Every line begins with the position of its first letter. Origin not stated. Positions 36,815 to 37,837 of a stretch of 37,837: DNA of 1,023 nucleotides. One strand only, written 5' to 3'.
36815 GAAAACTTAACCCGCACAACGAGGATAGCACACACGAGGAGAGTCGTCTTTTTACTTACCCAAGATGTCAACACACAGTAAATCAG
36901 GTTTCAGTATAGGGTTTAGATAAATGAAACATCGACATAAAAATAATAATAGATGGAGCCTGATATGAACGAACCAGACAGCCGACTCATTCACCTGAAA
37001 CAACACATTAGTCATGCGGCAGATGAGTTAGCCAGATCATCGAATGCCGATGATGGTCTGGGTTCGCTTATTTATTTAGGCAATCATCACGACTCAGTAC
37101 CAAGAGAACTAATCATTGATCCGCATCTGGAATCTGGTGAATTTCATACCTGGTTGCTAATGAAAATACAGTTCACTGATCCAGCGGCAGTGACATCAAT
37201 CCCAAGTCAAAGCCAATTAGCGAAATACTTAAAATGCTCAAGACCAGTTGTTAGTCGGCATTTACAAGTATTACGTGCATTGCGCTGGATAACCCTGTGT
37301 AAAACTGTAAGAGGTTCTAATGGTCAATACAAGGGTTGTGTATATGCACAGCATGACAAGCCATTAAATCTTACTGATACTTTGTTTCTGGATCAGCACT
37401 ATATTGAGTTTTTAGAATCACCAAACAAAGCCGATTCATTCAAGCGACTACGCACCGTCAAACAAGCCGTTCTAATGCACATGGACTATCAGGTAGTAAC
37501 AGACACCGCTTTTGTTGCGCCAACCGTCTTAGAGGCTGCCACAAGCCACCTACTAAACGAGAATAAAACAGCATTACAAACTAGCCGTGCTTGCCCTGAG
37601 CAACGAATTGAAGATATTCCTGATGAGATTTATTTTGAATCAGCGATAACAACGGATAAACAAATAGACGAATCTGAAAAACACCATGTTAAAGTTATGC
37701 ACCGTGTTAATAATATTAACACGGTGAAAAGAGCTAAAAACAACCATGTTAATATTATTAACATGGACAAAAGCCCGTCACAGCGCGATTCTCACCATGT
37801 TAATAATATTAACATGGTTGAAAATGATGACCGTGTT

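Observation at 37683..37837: In-frame array of perfect 23-27-bp palindromes embedded in the replication-protein gene (candidate iterons/origin)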

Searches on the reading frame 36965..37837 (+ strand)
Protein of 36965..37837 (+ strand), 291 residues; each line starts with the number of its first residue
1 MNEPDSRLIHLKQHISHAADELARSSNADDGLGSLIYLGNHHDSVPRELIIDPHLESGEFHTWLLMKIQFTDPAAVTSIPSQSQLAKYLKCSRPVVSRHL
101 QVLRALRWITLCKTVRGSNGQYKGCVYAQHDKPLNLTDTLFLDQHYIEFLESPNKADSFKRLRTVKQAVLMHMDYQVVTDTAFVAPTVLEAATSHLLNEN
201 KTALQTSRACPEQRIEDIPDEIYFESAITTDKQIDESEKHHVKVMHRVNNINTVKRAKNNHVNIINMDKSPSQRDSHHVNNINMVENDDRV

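Call 8: search_protein_families(library=ncbifam, proteins=[window:36965-37837:+], max_evalue=0.01)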
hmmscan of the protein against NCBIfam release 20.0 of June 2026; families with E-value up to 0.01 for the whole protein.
window:36965-37837:+ (291 aa): 2 families
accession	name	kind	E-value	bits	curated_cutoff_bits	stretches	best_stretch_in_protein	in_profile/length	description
NF040582.1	STY4528_fam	equivalog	5.6e-37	128.5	130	1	35-268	3-232/323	STY4528 family pathogenicity island replication protein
NF033788.1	HTH_metalloreg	subfamily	0.0091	15.8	55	0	83-107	29-53/77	metalloregulator ArsR/SmtB family transcription factor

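Call 9: search_protein_families(library=pfam, proteins=[window:36965-37837:+], max_evalue=0.01)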
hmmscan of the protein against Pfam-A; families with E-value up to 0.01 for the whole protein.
window:36965-37837:+ (291 aa): 4 families
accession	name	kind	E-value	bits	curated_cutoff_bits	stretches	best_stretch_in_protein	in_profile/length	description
PF01022.26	HTH_5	-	0.00013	22.2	22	1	83-107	19-43/47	Bacterial regulatory protein, arsR family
PF12802.13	MarR_2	-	0.00026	21.5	27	1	81-112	22-53/61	MarR family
PF13545.12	HTH_Crp_2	-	0.00032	21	27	1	76-110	19-53/70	Crp-like helix-turn-helix domain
PF13730.12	HTH_36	-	0.0013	18.9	25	1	80-109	26-55/55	Helix-turn-helix domain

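Call 10: find_homologous_proteins(query=window:36965-37837:+)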
Query window:36965-37837:+ (291 aa): 47 proteins with E <= 0.001 among 584 candidates.
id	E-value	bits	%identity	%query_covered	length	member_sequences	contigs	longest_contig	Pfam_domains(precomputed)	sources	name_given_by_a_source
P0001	1.0e-191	653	100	100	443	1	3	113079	-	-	-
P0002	7.8e-153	526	81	100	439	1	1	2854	-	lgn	-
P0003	2.0e-108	380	66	98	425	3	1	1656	-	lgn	-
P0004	1.1e-100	355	76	73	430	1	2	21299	-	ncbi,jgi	-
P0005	2.7e-75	271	50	95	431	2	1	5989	-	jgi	-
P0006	1.9e-73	265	50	95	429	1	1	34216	-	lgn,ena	-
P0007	3.8e-73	264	51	91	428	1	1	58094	-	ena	-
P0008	2.8e-72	261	50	90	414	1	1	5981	-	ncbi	ncbi:MAG: hypothetical protein ABFS45_18200 [Pseudomonadota bacterium]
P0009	9.6e-72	260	47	96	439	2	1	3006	-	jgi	jgi:hypothetical protein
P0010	4.2e-71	258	49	96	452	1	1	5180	-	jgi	jgi:hypothetical protein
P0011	1.4e-70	256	58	69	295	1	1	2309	-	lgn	-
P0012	1.3e-69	253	51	90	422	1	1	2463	-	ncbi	-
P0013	1.6e-69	252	47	96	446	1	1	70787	-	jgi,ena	-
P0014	2.8e-69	252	58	69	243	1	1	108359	-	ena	-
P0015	4.1e-69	251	46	95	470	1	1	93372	-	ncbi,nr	ncbi:MAG: hypothetical protein L3K25_07865 [Gammaproteobacteria bacterium]|nr:hypothetical protein [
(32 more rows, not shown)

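Call 12: find_encoding_contigs(protein=P0001, flank=6000, max_places=4)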
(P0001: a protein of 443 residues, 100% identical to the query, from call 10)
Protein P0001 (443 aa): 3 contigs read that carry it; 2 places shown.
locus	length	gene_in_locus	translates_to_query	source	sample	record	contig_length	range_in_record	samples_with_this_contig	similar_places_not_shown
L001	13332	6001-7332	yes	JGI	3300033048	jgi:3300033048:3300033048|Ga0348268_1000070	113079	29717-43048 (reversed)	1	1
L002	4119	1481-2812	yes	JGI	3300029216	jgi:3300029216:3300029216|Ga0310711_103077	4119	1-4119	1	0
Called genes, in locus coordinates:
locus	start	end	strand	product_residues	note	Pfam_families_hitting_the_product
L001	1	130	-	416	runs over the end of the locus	PF02899:Phage_int_SAM_1 (faint), PF00589:Phage_integrase (weak)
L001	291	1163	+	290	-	PF01656:CbiA, PF02374:ArsA_ATPase, PF06564:CBP_BcsQ (weak), PF07015:VirC1 (faint), PF09140:MipZ (weak), PF10609:ParA (weak), PF13614:AAA_31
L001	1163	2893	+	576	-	-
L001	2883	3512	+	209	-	PF11198:DUF2857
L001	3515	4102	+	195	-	PF07515:TraI_2_C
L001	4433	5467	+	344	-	-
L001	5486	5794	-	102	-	-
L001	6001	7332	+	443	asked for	-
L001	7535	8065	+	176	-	-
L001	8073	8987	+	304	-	PF08900:AcaB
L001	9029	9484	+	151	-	PF11358:DUF3158 (weak)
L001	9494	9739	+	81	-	-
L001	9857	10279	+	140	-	PF00436:SSB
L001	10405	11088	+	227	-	-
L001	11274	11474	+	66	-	-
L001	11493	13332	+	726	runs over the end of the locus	PF01751:Toprim, PF01131:Topoisom_bac, PF01396:Zn_ribbon_Top1, PF06839:Zn_ribbon_GRF (weak)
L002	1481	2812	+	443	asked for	-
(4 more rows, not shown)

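Call 17: find_related_loci(query=A1, collection=genome_contigs, flank=4000)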
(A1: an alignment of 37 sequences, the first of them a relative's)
Query A1 (443 aa) in genome_contigs; peptide patterns used: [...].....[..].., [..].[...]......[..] (x = any residue, [..] = any of these).
68 stretches matched a pattern; 44 encode a relative of the query (tblastn E <= 1e-3); 44 distinct loci.
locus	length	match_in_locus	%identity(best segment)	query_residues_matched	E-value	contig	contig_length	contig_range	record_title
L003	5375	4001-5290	67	1-443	0e+0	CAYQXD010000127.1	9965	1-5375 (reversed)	MAG TPA_asm: uncultured Thiotrichaceae bacterium isolate SRP215229_co1_115 genome assembly, contig: NODE_4639_length_996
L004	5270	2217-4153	68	1-443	0e+0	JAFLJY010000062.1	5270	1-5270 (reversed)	MAG: Gammaproteobacteria bacterium isolate MC-11 c_000000317734_1, whole genome shotgun sequence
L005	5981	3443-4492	47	11-401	3e-103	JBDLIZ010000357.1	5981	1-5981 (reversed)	MAG: Pseudomonadota bacterium isolate MAG064 MAG064_357, whole genome shotgun sequence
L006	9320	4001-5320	39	11-434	2e-94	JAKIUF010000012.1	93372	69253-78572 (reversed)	MAG: Gammaproteobacteria bacterium isolate D100SM.bin.11 NODE_83_length_93372_cov_5.865441, whole genome shotgun sequenc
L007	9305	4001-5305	41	11-437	2e-92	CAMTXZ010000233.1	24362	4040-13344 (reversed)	MAG: uncultured Chromatiaceae bacterium isolate G02_MAG_00001 genome assembly, contig: G02_MAG_00001_000000000039, whole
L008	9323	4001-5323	39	11-434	7e-90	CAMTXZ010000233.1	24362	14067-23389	MAG: uncultured Chromatiaceae bacterium isolate G02_MAG_00001 genome assembly, contig: G02_MAG_00001_000000000039, whole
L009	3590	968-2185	40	3-416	4e-90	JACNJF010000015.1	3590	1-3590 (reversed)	MAG: Gammaproteobacteria bacterium isolate NIOZ-UU29 NIOZ-UU_NODE_36514_length_3590_cov_30.1813, whole genome shotgun se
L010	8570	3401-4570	40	6-401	2e-86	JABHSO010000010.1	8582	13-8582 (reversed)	MAG: Gammaproteobacteria bacterium isolate SI039_bin4 k141_2206463, whole genome shotgun sequence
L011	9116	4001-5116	40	11-433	2e-83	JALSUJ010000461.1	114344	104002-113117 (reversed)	MAG: Gammaproteobacteria bacterium isolate S010_maxbin2_scaf2bin.015_VB S010_NODE_4_length_114344_cov_4.654649, whole ge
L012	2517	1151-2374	37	11-434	3e-85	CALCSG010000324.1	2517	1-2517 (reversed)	MAG TPA_asm: uncultured Gammaproteobacteria bacterium isolate ERR2206791_bin.50_CONCOCT_v1.1_MAG genome assembly, contig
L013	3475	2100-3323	41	11-419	2e-82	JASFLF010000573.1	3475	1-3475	MAG: Gammaproteobacteria bacterium isolate D0817M02metaG_sub_Bin_279 D0817M02metaG_FD_scaffold_20941_c1, whole genome sh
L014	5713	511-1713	39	6-412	4e-81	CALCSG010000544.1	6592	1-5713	MAG TPA_asm: uncultured Gammaproteobacteria bacterium isolate ERR2206791_bin.50_CONCOCT_v1.1_MAG genome assembly, contig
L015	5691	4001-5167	34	7-398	4e-59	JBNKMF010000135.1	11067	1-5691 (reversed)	MAG: Gammaproteobacteria bacterium isolate H1.bin.24.strict NODE_135_length_11067_cov_150.935214, whole genome shotgun s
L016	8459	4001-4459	36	1-148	2e-22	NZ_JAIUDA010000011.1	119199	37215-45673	Pantoea sp. alder81 NODE_11_length_119199_cov_69.388975, whole genome shotgun sequence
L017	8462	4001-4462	34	1-148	1e-21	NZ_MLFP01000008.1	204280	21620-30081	Pantoea rodasii strain LMG 26273 Contig0008_, whole genome shotgun sequence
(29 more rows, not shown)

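Call 37: search_dna_similar(query=P0001, collection=plasmids, mode=protein, max_rows=25, rows=spread)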
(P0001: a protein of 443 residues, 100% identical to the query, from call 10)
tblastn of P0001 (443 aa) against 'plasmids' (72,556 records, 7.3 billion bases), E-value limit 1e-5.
Records with a match: 33; places in all: 34; records where one place covers at least 80% of the query: 0.
Best place of each record, by identity: <60% 33.
By first word of the organism name: Pantoea 11; Pseudomonas 7; Klebsiella 3; Stutzerimonas 3; Duffyella 2; Salmonella 2; Erwinia 1; Haemophilus 1; Citrobacter 1; Ralstonia 1; and 1 more.
By predicted mobility (MOB-suite, as given by PLSDB): non-mobilizable 22; conjugative 11.
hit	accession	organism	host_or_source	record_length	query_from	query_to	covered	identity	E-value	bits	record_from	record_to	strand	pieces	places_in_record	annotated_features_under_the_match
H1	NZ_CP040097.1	Pantoea sp. SO10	whole organism,soil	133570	1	212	48%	31.0%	1e-18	97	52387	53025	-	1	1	STY4528 family pathogenicity island replication protein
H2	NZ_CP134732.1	Pantoea agglomerans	cell culture,stem [BTO:0001300],Rubus ...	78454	1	195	44%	30.7%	8e-17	91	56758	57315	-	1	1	STY4528 family pathogenicity island replication protein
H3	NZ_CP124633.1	Pseudomonas aeruginosa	Homo sapiens,Wound/Abscess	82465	5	196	43%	29.8%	2e-15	87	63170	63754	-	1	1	STY4528 family pathogenicity island replication protein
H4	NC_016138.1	Pseudomonas aeruginosa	-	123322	5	196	43%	29.8%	2e-15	87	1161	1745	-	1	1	STY4528 family pathogenicity island replication protein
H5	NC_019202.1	Pseudomonas aeruginosa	airways of a cystic fibrosis patient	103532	5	196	43%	29.8%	3e-15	86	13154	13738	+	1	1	STY4528 family pathogenicity island replication protein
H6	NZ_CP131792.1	Pseudomonas aeruginosa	Homo sapiens,culture,blood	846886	5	196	43%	29.1%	1e-13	81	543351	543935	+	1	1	STY4528 family pathogenicity island replication protein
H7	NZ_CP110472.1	Pantoea anthophila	Wampee planting region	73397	1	148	33%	35.6%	6e-17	91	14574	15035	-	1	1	STY4528 family pathogenicity island replication protein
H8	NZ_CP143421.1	Pantoea agglomerans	Phaseolus vulgaris,cell ...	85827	1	148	33%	35.6%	8e-17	91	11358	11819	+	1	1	STY4528 family pathogenicity island replication protein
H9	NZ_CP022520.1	Pantoea vagans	masson pine,cell culture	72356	1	148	33%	35.6%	8e-17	91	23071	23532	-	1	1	STY4528 family pathogenicity island replication protein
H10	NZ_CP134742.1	Pantoea agglomerans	cell culture,Water from creek adjacent ...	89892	1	148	33%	35.6%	1e-16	91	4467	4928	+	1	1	STY4528 family pathogenicity island replication protein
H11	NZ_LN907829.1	Duffyella gerundensis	-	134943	1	148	33%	35.6%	1e-16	91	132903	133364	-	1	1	STY4528 family pathogenicity island replication protein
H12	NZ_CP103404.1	Pantoea agglomerans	cell culture,leaves of diseased walnut ...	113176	1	148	33%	35.6%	1e-16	90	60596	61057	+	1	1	STY4528 family pathogenicity island replication protein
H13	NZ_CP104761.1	Pantoea piersonii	Homo sapiens,Cell culture,Unstimulated ...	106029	1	148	33%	34.2%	1e-16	91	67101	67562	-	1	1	STY4528 family pathogenicity island replication protein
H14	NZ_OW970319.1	Pantoea agglomerans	Olive knot caused by Pseudomonas ...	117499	1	148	33%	34.2%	7e-16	88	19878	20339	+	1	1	STY4528 family pathogenicity island replication protein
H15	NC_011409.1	Haemophilus influenzae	Homo sapiens (human),blood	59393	34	161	29%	38.7%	2e-10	71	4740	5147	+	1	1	STY4528 family pathogenicity island replication protein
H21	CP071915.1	Ralstonia solanacearum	Pogostemon cablin,Single strain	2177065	34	191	36%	29.0%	2e-11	74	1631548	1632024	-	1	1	hypothetical protein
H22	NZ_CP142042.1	Pseudomonas veronii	cell culture,ground water from aniline ...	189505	5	150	33%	31.4%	3e-14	83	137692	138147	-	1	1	STY4528 family pathogenicity island replication protein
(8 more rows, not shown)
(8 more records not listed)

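Call 38: get_annotated_region(hit=H5, flank=6000)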
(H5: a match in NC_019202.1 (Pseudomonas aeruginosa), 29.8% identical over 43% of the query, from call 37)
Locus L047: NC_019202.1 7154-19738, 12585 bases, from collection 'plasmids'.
description: Pseudomonas aeruginosa plasmid pKLC102, complete sequence
organism: Pseudomonas aeruginosa (NCBI taxid 287)
taxonomy: Bacteria; Pseudomonadota; Gammaproteobacteria; Pseudomonadales; Pseudomonadaceae; Pseudomonas; Pseudomonas aeruginosa
host: -; source: airways of a cystic fibrosis patient; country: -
typing (MOB-suite, as given by PLSDB): conjugative; replicon rep_cluster_322; relaxase MOBH; mating-pair formation MPF_G
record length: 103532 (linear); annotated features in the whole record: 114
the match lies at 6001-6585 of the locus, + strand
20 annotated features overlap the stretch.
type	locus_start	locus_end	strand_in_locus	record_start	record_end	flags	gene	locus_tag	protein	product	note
CDS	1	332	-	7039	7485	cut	-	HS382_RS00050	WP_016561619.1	hypothetical protein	-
CDS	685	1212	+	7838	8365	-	-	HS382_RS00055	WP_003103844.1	hypothetical protein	-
CDS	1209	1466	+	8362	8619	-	-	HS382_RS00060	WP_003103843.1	hypothetical protein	-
CDS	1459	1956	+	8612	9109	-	-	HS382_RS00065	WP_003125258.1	hypothetical protein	-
CDS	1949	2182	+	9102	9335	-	-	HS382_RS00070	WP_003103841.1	hypothetical protein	-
CDS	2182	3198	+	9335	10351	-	yejK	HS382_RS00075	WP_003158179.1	nucleoid-associated protein YejK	-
CDS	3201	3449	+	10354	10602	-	-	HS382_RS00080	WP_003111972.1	Arc family DNA-binding protein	-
CDS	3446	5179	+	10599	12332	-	-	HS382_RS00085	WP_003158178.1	ParB family protein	-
CDS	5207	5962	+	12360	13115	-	-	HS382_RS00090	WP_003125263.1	DUF2857 domain-containing protein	-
CDS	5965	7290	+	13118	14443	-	-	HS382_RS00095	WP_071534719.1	STY4528 family pathogenicity island replication protein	-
CDS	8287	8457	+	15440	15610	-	-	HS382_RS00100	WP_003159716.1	hypothetical protein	-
CDS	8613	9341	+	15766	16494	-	-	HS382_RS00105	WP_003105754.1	PFL_4669 family integrating conjugative element protein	-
CDS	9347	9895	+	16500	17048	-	-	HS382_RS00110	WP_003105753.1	DUF3158 family protein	-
CDS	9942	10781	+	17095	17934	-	-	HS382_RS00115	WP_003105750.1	Rha family transcriptional regulator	-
CDS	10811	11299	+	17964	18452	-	-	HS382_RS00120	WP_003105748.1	single-stranded DNA-binding protein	-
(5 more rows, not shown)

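Call 39: get_annotated_region(hit=H15, flank=5000)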
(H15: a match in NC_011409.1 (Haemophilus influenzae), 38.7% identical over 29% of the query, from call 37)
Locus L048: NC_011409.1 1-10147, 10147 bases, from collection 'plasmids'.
description: Haemophilus influenzae plasmid ICEhin1056, complete sequence
organism: Haemophilus influenzae (NCBI taxid 727)
taxonomy: Bacteria; Pseudomonadota; Gammaproteobacteria; Pasteurellales; Pasteurellaceae; Haemophilus; Haemophilus influenzae
host: -; source: Homo sapiens (human),blood; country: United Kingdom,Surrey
typing (MOB-suite, as given by PLSDB): conjugative; replicon rep_cluster_304; relaxase MOBH; mating-pair formation MPF_G
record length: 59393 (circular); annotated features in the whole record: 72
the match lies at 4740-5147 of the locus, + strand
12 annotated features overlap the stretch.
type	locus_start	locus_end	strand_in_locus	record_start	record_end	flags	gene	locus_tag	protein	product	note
CDS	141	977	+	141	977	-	-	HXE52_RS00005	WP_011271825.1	ParA family protein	-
CDS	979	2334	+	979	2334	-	dnaB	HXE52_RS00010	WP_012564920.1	replicative DNA helicase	GO:0006260 - DNA replication [Evidence IEA]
CDS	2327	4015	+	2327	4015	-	-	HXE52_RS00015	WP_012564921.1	ParB family protein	-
CDS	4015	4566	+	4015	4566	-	-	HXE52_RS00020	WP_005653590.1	DUF2857 domain-containing protein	-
CDS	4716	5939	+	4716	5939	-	-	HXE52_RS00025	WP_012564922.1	STY4528 family pathogenicity island replication protein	-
CDS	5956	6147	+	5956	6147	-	-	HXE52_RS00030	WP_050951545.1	hypothetical protein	-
CDS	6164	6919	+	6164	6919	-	-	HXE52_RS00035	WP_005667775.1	PFL_4669 family integrating conjugative element protein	-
CDS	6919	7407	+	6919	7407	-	-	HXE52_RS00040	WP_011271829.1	DUF3158 family protein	-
CDS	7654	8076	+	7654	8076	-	ssb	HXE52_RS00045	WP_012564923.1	single-stranded DNA-binding protein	GO:0006310 - DNA recombination [Evidence IEA]; GO:0006281 - DNA repair [Evidence IEA]; GO:0006260 - DNA replication ...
CDS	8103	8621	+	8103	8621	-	-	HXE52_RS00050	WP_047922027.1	membrane lipoprotein lipid attachment site-containing protein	-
CDS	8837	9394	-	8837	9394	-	-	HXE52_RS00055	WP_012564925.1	hypothetical protein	-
CDS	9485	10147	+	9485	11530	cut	-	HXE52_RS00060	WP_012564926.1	DNA topoisomerase III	GO:0051304 - chromosome separation [Evidence IEA]; GO:0006310 - DNA recombination [Evidence IEA]; GO:0006265 - DNA ...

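Call 47: search_solved_structures(query=A1, max_evalue=1)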
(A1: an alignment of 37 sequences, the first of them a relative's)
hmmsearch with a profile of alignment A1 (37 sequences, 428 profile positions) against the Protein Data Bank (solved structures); distinct sequences matched with E-value up to 1: 1.
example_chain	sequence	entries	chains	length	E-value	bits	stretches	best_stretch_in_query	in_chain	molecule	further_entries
7bhy_A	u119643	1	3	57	0.35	13.3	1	84-104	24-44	Deoxyribonucleoside regulator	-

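Call 52: find_encoding_contigs(protein=P0002, flank=1500, max_places=1)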
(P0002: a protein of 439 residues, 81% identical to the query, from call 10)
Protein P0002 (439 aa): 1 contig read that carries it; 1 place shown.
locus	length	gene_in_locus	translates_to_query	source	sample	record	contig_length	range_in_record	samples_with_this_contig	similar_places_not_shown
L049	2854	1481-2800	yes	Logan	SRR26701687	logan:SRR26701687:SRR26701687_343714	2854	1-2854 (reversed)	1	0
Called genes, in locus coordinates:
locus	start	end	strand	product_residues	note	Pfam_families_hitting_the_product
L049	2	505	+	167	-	?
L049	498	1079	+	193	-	PF11198:DUF2857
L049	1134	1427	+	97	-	-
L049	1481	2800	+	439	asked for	-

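Call 53: find_encoding_contigs(protein=P0003, flank=1500, max_places=1)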
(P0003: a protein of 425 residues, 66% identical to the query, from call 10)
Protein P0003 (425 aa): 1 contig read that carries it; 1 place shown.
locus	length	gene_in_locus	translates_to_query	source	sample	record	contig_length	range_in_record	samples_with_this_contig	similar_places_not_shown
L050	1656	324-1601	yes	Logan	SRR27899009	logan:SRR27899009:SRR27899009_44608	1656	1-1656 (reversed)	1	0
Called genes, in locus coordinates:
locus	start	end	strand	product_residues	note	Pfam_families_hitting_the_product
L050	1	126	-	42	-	?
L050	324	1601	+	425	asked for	-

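Call 55: predict_structure(alignment_id=A1)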
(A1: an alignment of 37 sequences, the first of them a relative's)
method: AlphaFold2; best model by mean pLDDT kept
length: 443 residues; sequences in the alignment: 37
mean_pLDDT: 69.3   pTM: 0.65
mean pLDDT of the five models: 69.3, 65.4, 65.0, 64.8, 63.9
residues with pLDDT >= 90: 90; 70-90: 174; 50-70: 67; < 50: 112
segments of 3 or more residues with pLDDT < 50: 1-3, 220-312, 402-417
pLDDT, mean of each block of 10 residues (from residue 1): 65 89 74 81 79 87 81 73 89 92 94 90 90 84 91 88 89 79 64 57 57 54 41 41 28 32 31 32 31 26 34 59 87 87 89 93 89 86 90 79 41 48 84 81 62
secondary structure, 60 per line:
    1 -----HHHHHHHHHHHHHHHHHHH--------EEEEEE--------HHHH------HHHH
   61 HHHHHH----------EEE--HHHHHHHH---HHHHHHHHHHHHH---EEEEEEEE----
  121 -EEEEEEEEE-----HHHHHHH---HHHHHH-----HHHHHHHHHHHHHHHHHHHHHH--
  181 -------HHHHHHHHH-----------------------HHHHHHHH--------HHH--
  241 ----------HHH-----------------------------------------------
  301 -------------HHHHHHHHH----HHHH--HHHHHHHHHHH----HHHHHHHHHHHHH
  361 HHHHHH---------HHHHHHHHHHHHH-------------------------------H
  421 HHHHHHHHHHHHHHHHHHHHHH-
elements in order: H6-24 E33-38 H47-50 H57-66 E77-79 H82-89 H93-105 E109-116 E122-130 H136-142 H146-151 H157-178 H188-196 H220-227 H314-322 H327-330 H333-343 H348-366 H376-388 H420-442
